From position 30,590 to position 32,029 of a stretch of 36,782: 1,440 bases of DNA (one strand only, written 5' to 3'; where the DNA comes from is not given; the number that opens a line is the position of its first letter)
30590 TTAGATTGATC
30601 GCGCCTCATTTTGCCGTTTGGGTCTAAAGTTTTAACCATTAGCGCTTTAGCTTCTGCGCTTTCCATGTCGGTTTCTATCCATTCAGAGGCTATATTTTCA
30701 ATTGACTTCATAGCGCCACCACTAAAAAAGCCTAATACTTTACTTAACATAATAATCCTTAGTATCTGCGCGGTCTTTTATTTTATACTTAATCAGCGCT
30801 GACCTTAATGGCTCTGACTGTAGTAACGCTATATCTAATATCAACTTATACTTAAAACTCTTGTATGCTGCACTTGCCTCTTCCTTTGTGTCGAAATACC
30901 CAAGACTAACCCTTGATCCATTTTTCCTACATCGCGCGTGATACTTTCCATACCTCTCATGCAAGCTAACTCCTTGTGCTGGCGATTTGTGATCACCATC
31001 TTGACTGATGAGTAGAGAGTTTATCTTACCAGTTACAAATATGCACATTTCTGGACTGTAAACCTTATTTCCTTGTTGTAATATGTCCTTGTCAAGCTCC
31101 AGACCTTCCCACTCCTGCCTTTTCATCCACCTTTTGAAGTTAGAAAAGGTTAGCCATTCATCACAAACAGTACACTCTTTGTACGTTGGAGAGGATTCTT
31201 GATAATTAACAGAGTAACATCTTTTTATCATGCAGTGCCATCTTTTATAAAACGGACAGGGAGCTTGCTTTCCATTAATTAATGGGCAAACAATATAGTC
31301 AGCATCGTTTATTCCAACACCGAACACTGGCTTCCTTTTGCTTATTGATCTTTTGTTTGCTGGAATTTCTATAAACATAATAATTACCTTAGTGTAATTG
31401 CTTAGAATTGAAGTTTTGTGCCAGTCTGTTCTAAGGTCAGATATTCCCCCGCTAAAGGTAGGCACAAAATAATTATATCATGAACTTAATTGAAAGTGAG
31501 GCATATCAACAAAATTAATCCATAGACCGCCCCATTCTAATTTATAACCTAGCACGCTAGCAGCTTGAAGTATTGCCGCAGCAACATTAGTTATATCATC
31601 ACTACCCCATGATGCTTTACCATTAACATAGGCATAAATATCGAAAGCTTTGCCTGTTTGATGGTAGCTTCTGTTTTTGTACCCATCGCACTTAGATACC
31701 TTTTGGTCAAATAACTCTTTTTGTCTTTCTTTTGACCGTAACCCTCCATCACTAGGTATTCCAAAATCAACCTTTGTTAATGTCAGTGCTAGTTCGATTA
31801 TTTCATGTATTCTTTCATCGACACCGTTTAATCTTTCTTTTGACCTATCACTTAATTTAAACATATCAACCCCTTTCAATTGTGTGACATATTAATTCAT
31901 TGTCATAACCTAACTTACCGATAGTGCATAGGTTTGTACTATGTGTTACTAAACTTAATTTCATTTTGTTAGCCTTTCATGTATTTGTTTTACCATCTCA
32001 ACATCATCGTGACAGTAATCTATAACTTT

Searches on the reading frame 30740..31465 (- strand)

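Call 35: search_protein_families(library=phrogs, proteins=[window:30740-31465:-], max_evalue=0.001)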
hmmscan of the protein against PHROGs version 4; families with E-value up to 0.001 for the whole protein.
window:30740-31465:- (241 aa): 12 families
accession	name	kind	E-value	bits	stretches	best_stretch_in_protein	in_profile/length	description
phrog_953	-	DNA, RNA and nucleotide metabolism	7.1e-80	270.4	1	36-236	188-393/420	HNH endonuclease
phrog_374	-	DNA, RNA and nucleotide metabolism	1.4e-42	147.3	1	69-230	269-434/617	HNH endonuclease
phrog_2081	-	DNA, RNA and nucleotide metabolism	6.6e-26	92.4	1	71-152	104-194/433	HNH endonuclease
phrog_30929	-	unknown function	8e-21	75.4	1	69-205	35-176/413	-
phrog_99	-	DNA, RNA and nucleotide metabolism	2.9e-12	47.9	1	158-209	210-260/383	HNH endonuclease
phrog_3377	-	DNA, RNA and nucleotide metabolism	1.5e-09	39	1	71-147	13-88/196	HNH endonuclease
phrog_3593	-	DNA, RNA and nucleotide metabolism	3.9e-08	34.2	1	144-206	131-194/210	HNH endonuclease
phrog_8790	-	DNA, RNA and nucleotide metabolism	7.1e-08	33.7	1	70-145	23-95/241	restriction endonuclease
phrog_4578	-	DNA, RNA and nucleotide metabolism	3.1e-07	31.3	1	154-208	60-114/130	HNH endonuclease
phrog_13470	-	DNA, RNA and nucleotide metabolism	1.3e-06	29.6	1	163-203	97-137/152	HNH endonuclease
phrog_899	-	unknown function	0.00039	21.5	1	110-208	58-111/221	-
phrog_35306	-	unknown function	0.00083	20.7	0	164-202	32-70/90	-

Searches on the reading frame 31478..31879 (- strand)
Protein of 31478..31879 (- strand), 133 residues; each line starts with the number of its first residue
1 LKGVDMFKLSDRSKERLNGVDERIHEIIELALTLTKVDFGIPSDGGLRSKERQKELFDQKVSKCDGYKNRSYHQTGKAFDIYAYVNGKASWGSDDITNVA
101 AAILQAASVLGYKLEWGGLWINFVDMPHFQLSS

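Call 35: search_protein_families(library=phrogs, proteins=[window:31478-31879:-], max_evalue=0.001)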
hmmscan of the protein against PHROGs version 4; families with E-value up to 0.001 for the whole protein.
window:31478-31879:- (133 aa): 6 families
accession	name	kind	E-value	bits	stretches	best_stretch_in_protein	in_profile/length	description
phrog_465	-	lysis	1.2e-44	153.7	1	5-132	41-166/292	endolysin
phrog_6523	-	lysis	3.6e-13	50.9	1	46-132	44-130/255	endolysin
phrog_5115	-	moron, auxiliary metabolic gene and host takeover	2.5e-12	47.6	1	46-132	43-122/283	ferredoxin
phrog_1768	-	lysis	5.1e-10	38.6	1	24-130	947-1037/1577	endolysin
phrog_2649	-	lysis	9.2e-10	39.8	1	16-132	9-128/261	endolysin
phrog_15351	-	lysis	6.8e-05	23.3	1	39-131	41-136/289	endolysin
